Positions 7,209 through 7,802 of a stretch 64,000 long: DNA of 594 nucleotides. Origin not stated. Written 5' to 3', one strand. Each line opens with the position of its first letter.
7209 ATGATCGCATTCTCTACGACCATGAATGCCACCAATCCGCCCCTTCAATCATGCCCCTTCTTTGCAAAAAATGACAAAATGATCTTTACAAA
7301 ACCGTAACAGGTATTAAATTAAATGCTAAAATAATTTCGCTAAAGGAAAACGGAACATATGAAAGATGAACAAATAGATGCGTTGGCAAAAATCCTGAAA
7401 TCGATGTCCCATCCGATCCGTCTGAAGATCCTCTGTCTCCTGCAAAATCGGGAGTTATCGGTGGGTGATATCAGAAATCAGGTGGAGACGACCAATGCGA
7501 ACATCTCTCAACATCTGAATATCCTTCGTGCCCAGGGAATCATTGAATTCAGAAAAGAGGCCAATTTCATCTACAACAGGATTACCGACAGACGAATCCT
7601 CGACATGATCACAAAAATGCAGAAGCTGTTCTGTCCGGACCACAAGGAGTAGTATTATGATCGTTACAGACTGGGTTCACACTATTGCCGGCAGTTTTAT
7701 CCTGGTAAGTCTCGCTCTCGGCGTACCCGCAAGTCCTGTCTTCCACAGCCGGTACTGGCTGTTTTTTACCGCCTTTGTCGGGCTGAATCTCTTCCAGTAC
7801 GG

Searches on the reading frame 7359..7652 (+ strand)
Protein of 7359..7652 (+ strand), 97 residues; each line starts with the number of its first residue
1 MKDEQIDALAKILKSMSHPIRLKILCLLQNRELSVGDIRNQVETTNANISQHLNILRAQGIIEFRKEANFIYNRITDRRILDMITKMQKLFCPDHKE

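Call 30: search_protein_families(library=pfam, proteins=[window:7359-7652:+], max_evalue=0.01)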
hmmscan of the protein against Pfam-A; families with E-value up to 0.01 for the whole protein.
window:7359-7652:+ (97 aa): 7 families
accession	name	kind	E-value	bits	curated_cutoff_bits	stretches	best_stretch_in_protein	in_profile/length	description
PF01022.26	HTH_5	-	1.8e-13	50.5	22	1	19-63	2-46/47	Bacterial regulatory protein, arsR family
PF12840.13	HTH_20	-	1e-09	38.7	27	1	16-63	1-49/51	Helix-turn-helix domain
PF13601.12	HTH_34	-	1.3e-07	32.1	27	1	20-68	1-50/80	Winged helix DNA-binding domain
PF13412.12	HTH_24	-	0.00091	19.2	21.9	1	20-63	4-48/48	Winged helix-turn-helix DNA-binding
PF22979.2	HTH_69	-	0.004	17.4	27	0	33-66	27-60/69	Winged helix-turn-helix domain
PF12802.13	MarR_2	-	0.0052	17.4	27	1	27-67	13-55/61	MarR family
PF01047.28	MarR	-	0.0081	16.5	24.6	0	25-67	10-52/59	MarR family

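Call 40: find_encoding_contigs(protein=window:7359-7652:+, flank=3000, max_places=6)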
Protein window:7359-7652:+ (97 aa): 19 contigs read that carry it; 6 places shown.
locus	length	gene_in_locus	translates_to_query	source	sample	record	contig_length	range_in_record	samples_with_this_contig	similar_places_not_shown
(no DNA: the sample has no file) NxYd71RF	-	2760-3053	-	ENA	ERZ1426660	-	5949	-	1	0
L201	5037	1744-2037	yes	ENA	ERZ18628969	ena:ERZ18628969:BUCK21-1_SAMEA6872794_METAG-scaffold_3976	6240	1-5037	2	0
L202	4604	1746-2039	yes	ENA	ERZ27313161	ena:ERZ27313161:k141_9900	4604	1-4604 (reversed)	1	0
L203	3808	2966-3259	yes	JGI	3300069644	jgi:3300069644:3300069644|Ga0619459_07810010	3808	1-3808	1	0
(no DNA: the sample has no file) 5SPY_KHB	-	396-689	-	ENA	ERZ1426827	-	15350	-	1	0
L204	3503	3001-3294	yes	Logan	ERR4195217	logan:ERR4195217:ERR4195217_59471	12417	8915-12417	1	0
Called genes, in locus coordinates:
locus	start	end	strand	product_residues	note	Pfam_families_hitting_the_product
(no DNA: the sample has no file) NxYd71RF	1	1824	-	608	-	?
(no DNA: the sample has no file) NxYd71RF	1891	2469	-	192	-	PF00857:Isochorismatase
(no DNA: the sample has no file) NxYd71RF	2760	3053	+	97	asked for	PF12840:HTH_20, PF01022:HTH_5, PF13601:HTH_34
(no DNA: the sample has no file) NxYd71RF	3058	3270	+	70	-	PF11127:YgaP-like_TM (weak)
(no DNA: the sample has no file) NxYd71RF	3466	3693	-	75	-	-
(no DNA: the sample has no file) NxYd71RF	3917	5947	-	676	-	?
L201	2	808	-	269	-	?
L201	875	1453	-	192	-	PF00857:Isochorismatase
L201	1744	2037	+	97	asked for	PF12840:HTH_20, PF01022:HTH_5, PF13601:HTH_34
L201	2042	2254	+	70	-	PF11127:YgaP-like_TM (weak)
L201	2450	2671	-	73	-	-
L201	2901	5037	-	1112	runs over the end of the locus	?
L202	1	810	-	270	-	?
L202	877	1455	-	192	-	PF00857:Isochorismatase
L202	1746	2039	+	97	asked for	PF12840:HTH_20, PF01022:HTH_5, PF13601:HTH_34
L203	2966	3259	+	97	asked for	PF12840:HTH_20, PF01022:HTH_5, PF13601:HTH_34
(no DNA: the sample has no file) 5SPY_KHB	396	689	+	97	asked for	PF12840:HTH_20, PF01022:HTH_5, PF13601:HTH_34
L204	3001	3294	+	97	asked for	PF12840:HTH_20, PF01022:HTH_5, PF13601:HTH_34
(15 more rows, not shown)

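Call 54: search_solved_structures(query=window:7359-7652:+, max_evalue=0.001, show_alignments=4)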
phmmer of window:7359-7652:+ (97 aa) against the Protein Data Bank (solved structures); distinct sequences matched with E-value up to 0.001: 27.
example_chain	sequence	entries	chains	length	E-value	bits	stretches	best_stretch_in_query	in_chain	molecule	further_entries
3pqj_A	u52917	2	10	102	6.9e-17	64.7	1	5-96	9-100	Biofilm growth-associated repressor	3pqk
3jth_A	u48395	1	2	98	2e-15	60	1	5-93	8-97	Transcription activator HlyU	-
5znx_A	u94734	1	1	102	2.3e-15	59.8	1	5-93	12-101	Transcriptional activator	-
4k2e_A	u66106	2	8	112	5.5e-15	58.6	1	11-93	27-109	Transcriptional activator HlyU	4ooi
13ct_A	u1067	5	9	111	1e-11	48.2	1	8-93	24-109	Transcriptional regulator, ArsR family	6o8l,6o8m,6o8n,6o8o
6o8k_A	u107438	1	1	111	1e-11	48.2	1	8-93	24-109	Transcriptional regulator, ArsR family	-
4omy_A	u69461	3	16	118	2e-10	44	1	2-89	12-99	NolR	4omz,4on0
3cuo_A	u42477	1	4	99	7.7e-10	42.2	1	8-93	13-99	Uncharacterized HTH-type transcriptional regulator ygaV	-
6jmi_A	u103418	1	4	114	8.8e-10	42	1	10-90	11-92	Uncharacterized HTH-type transcriptional regulator Rv0081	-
1u2w_A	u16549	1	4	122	3.5e-09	40.1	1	5-82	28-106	Cadmium efflux system accessory protein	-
1r22_A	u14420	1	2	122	7.6e-09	39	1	5-83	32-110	Transcriptional repressor smtB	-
3f72_A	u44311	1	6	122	1.5e-08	38.1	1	5-72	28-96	Cadmium efflux system accessory protein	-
1r1t_A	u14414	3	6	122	4e-08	36.7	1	5-83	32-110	Transcriptional repressor smtB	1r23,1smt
7p6f_AAA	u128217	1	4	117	6.5e-08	36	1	7-94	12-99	Transcriptional regulator SrnR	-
9t6t_A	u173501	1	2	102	4.9e-07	33.2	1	2-81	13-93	Lmo1102 protein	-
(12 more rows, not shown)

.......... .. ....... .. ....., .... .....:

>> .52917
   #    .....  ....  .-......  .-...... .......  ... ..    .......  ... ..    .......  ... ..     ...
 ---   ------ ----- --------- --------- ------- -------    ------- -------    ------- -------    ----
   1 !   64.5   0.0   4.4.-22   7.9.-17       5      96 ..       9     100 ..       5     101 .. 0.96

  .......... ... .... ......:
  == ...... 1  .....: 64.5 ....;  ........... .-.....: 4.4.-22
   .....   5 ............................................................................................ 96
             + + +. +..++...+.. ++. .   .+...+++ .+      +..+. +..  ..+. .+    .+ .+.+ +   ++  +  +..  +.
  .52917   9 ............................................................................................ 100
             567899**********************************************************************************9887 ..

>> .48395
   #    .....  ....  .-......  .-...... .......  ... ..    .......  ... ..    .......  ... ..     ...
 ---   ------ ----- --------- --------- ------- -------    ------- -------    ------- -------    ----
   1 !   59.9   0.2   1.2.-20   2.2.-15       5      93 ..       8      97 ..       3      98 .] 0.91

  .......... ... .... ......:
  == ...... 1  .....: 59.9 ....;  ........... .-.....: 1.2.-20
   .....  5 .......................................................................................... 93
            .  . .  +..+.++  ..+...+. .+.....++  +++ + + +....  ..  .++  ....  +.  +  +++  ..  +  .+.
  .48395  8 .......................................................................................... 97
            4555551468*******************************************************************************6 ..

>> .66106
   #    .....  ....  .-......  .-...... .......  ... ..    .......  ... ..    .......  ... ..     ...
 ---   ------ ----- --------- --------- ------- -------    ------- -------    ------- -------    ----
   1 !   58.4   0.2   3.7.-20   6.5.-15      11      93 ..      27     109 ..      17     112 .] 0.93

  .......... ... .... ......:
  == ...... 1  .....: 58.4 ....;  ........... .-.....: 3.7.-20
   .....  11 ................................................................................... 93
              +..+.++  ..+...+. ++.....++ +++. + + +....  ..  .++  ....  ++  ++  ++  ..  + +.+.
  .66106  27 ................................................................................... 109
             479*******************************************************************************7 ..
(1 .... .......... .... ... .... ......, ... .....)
